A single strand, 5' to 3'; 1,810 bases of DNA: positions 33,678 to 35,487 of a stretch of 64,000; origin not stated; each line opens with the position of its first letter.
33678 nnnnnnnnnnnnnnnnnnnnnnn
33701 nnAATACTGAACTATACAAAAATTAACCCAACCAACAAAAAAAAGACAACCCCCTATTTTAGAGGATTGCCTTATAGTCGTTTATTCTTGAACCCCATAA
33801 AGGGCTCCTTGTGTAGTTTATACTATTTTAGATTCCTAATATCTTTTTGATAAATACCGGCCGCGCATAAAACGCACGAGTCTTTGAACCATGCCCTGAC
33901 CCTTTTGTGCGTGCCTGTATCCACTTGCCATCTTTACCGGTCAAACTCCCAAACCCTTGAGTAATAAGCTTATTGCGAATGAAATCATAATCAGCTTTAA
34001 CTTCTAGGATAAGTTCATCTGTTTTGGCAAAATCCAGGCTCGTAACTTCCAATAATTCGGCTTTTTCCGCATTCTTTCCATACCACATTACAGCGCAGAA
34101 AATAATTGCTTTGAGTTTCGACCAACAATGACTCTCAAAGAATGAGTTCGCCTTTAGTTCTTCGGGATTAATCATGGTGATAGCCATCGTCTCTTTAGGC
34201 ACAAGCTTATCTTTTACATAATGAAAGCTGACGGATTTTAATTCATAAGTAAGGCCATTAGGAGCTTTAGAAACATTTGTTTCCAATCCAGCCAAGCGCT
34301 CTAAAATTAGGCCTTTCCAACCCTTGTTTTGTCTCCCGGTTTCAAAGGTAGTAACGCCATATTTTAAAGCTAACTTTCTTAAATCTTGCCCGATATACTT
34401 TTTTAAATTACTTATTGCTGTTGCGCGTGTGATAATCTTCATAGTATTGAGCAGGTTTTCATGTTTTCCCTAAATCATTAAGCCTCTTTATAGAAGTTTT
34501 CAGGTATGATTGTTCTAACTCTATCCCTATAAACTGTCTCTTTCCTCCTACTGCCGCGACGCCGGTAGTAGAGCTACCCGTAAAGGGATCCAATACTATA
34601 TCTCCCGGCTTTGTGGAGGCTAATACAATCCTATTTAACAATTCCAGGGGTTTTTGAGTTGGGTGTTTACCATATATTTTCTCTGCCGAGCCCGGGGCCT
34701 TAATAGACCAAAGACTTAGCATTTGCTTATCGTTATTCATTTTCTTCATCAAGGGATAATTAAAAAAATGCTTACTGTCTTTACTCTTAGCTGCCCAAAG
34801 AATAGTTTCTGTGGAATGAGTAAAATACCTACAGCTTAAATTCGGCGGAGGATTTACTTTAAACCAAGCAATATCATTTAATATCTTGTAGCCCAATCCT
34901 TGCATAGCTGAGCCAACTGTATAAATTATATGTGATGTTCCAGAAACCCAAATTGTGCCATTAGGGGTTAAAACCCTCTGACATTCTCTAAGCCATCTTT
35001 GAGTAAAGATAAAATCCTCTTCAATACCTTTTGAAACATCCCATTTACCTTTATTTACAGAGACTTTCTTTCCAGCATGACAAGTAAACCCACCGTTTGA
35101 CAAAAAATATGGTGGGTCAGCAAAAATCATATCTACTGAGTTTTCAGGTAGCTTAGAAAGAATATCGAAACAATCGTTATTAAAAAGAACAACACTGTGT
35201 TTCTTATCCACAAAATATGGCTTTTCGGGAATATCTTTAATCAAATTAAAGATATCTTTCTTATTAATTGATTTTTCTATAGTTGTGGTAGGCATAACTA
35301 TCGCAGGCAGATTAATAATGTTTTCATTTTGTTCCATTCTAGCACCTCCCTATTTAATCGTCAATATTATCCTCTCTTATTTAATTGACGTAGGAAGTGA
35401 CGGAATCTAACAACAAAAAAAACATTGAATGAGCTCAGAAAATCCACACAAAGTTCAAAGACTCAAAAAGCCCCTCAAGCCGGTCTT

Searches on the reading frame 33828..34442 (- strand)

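Call 69: search_protein_families(library=pfam, proteins=[window:33828-34442:-], max_evalue=0.0001)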
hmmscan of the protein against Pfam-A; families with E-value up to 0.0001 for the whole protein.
window:33828-34442:- (204 aa): 1 family
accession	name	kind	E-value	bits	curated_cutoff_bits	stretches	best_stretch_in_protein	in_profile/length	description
PF02976.21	MutH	-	6.8e-09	36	23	1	64-119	16-72/103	DNA mismatch repair enzyme MutH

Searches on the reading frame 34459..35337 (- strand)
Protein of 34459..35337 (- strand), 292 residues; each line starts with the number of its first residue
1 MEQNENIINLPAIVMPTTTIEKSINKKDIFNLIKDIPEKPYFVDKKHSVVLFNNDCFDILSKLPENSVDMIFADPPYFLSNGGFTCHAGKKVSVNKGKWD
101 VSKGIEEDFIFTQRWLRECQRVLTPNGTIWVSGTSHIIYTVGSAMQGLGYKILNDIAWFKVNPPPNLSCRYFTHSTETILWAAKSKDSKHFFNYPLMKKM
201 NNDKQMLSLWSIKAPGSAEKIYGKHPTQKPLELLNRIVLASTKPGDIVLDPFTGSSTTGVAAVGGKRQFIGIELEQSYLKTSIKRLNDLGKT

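Call 69: search_protein_families(library=pfam, proteins=[window:34459-35337:-], max_evalue=0.0001)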
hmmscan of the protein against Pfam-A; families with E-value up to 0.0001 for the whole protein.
window:34459-35337:- (292 aa): 1 family
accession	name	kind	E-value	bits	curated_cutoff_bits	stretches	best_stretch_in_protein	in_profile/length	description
PF01555.25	N6_N4_Mtase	-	3.3e-54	184.6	26.7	1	68-282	1-219/221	DNA methylase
